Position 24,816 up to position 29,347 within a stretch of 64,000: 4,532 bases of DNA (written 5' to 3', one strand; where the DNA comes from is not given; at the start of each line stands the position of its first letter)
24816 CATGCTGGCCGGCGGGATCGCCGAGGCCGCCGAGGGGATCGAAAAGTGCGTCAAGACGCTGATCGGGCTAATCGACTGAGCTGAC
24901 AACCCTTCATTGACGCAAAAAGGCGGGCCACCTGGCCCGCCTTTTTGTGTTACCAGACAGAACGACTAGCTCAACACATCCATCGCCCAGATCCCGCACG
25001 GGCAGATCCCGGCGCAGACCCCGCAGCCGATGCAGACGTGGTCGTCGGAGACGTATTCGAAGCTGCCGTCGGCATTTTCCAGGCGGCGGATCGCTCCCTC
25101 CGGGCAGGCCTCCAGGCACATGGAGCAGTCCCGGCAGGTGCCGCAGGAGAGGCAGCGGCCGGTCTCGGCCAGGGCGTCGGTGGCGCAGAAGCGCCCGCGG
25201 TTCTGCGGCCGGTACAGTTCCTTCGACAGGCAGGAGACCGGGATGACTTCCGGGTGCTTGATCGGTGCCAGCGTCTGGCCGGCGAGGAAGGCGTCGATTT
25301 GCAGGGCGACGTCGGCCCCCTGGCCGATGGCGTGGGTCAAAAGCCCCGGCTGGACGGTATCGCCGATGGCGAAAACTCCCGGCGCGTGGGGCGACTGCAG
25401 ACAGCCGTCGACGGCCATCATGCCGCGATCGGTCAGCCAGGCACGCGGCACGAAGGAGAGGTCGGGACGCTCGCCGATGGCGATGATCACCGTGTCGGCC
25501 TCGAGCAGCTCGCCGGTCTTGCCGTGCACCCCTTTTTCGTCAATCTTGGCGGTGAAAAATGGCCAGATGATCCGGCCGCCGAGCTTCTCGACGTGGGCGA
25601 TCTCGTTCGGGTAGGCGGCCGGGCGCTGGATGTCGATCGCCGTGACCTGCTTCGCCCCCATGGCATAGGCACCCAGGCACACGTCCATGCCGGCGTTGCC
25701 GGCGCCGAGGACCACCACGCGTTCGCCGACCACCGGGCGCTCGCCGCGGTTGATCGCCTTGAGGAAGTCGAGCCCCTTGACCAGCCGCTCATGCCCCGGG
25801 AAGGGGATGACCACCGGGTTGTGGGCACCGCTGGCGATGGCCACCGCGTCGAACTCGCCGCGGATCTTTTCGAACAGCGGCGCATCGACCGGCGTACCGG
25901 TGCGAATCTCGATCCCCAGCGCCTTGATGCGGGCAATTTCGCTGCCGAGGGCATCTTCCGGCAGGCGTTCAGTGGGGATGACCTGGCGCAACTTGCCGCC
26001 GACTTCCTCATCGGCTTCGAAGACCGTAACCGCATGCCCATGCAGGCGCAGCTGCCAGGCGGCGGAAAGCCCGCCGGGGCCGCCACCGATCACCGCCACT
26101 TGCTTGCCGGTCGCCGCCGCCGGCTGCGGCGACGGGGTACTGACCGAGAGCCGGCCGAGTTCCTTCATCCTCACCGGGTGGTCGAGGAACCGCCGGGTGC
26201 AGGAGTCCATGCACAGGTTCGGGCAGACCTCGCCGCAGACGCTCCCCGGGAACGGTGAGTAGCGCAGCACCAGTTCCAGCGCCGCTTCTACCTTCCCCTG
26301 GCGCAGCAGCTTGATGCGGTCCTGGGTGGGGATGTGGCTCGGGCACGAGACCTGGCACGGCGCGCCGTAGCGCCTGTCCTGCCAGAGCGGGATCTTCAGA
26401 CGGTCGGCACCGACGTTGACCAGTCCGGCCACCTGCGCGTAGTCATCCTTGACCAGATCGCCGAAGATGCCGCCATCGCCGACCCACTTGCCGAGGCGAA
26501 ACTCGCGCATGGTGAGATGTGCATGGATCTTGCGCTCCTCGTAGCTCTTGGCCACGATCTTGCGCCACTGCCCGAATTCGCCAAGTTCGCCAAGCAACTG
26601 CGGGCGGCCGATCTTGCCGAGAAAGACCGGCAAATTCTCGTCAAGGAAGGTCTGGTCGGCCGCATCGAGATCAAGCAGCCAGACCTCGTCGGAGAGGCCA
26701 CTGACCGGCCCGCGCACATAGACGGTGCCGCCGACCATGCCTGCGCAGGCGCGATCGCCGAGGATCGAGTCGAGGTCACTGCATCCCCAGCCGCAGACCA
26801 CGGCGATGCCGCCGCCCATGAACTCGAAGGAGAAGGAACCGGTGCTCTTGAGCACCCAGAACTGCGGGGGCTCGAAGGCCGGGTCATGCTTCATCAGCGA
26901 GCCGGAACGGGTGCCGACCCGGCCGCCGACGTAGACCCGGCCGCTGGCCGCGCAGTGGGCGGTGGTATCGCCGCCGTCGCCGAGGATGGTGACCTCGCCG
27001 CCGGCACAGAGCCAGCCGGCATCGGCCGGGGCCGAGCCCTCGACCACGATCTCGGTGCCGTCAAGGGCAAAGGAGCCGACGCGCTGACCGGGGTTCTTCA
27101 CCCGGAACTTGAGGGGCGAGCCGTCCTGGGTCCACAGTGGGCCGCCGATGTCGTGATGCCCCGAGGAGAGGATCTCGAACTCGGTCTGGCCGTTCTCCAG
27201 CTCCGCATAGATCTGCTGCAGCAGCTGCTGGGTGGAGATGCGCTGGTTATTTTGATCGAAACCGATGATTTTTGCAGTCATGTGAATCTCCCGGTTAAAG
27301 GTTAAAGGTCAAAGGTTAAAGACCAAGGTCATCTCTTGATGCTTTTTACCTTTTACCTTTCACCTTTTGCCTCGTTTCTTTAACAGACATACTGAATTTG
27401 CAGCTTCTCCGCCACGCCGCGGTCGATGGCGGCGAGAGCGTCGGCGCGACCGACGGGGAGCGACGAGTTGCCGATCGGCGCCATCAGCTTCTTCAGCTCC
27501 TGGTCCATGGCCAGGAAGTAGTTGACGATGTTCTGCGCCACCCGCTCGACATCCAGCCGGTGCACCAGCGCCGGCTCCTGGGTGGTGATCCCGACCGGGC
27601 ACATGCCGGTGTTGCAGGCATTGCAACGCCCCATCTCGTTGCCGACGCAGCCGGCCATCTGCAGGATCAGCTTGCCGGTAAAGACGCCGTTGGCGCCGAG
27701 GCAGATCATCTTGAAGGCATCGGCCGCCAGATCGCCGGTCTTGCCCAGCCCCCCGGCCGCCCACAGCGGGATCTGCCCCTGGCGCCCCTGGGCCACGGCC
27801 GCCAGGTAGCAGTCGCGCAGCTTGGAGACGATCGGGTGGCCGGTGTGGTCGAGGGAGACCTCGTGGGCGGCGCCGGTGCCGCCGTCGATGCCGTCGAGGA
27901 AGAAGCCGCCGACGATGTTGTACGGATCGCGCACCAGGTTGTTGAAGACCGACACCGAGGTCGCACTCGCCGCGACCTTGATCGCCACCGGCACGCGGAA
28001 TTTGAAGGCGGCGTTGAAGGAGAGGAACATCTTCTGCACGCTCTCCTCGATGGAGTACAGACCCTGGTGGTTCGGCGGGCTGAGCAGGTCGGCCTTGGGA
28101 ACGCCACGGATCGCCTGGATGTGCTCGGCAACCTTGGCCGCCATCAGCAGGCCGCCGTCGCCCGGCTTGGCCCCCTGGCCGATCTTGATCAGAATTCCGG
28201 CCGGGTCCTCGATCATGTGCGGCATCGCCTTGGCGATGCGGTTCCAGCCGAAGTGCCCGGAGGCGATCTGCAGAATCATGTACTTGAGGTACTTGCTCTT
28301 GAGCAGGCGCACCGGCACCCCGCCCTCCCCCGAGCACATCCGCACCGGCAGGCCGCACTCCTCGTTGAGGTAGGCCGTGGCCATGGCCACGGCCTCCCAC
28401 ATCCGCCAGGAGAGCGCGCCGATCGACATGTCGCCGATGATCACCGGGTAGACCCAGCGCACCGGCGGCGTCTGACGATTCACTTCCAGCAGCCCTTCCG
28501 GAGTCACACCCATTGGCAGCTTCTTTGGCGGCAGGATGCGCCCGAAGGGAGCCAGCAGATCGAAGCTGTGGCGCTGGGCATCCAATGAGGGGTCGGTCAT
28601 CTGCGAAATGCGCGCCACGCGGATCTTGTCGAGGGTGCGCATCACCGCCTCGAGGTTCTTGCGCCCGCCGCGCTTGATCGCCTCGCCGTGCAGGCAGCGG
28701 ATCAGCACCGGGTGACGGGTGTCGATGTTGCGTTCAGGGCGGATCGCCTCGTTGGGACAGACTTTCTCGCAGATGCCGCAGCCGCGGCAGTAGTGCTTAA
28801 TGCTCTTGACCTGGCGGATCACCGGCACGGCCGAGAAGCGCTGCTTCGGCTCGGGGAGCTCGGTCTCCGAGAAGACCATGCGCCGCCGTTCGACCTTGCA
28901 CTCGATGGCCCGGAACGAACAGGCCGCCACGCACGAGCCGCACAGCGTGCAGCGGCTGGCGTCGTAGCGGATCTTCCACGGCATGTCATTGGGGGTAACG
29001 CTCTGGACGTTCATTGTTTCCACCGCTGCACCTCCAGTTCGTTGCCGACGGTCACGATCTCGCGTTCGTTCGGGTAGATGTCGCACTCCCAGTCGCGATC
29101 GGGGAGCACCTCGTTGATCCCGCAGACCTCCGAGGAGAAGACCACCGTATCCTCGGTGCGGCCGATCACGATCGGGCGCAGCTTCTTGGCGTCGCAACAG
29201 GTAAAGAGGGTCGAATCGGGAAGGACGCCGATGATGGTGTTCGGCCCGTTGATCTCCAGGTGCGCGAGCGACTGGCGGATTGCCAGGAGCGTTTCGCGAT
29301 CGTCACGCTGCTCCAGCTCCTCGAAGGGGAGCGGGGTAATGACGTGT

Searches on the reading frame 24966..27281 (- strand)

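Call 77: search_protein_families(library=pfam, proteins=[window:24966-27281:-], max_evalue=0.00001)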
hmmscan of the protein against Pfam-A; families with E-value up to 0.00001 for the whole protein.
window:24966-27281:- (771 aa): 9 families
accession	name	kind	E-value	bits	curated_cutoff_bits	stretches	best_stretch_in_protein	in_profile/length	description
PF07992.20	Pyr_redox_2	-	2.3e-28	99.9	26.1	1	394-655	2-291/291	Pyridine nucleotide-disulphide oxidoreductase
PF01493.24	GXGXG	-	3.1e-13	50.1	32.5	1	63-192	39-165/190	GXGXG motif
PF14691.11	Fer4_20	-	9.4e-10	38.7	25.8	1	307-378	30-103/113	Dihydroprymidine dehydrogenase domain II, 4Fe-4S cluster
PF13450.12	NAD_binding_8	-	1.4e-09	38.5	21.9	1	397-432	1-36/68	NAD(P)-binding Rossmann-like domain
PF13738.12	Pyr_redox_3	-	1.8e-09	37.7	30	0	479-640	127-305/305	Pyridine nucleotide-disulphide oxidoreductase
PF01266.30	DAO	-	1.2e-07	32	27.9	1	395-429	2-37/353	FAD dependent oxidoreductase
PF12838.12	Fer4_7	-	5.8e-07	30.3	27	1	715-764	1-52/52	4Fe-4S dicluster domain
PF01593.30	Amino_oxidase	-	9e-07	29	19.8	1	403-433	2-32/443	Flavin containing amine oxidoreductase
PF03486.20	HI0933_like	-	7.3e-06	26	50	0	394-432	2-40/244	HI0933-like protein Rossmann domain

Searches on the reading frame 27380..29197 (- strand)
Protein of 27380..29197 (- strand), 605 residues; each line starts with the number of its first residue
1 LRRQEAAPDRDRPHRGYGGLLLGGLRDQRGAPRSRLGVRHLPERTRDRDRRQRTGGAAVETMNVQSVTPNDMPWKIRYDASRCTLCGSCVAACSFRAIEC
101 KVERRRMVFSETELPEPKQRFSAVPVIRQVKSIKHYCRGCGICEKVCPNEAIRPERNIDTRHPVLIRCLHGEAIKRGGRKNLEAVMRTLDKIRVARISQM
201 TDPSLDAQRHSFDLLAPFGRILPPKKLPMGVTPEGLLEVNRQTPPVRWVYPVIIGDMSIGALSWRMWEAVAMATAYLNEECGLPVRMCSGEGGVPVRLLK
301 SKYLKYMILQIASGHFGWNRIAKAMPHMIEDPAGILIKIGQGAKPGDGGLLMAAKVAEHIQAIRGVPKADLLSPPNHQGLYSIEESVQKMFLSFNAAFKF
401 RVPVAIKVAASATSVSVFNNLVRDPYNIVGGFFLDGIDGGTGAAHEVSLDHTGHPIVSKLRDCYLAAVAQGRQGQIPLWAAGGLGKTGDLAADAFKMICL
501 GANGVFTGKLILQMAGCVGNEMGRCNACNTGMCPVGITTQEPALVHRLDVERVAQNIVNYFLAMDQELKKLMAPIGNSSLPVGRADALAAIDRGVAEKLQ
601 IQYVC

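Call 77: search_protein_families(library=pfam, proteins=[window:27380-29197:-], max_evalue=0.00001)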
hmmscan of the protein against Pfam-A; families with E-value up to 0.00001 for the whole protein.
window:27380-29197:- (605 aa): 6 families
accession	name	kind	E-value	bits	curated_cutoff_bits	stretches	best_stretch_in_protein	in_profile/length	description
PF01645.23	Glu_synthase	-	2.2e-63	215.1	20.4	1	238-577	55-368/369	Conserved region in glutamate synthase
PF00037.32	Fer4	-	2.5e-09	37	21.1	0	136-153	7-24/24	4Fe-4S binding domain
PF12837.12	Fer4_6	-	1.8e-07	31.2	25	0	75-98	1-24/24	4Fe-4S binding domain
PF12838.12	Fer4_7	-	4.6e-07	30.6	27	0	82-151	1-52/52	4Fe-4S dicluster domain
PF13237.11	Fer4_10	-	3.4e-06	27.3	25.5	0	75-98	1-26/53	4Fe-4S dicluster domain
PF13484.11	Fer4_16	-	3.7e-06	28.1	30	0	82-149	1-65/66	4Fe-4S double cluster binding domain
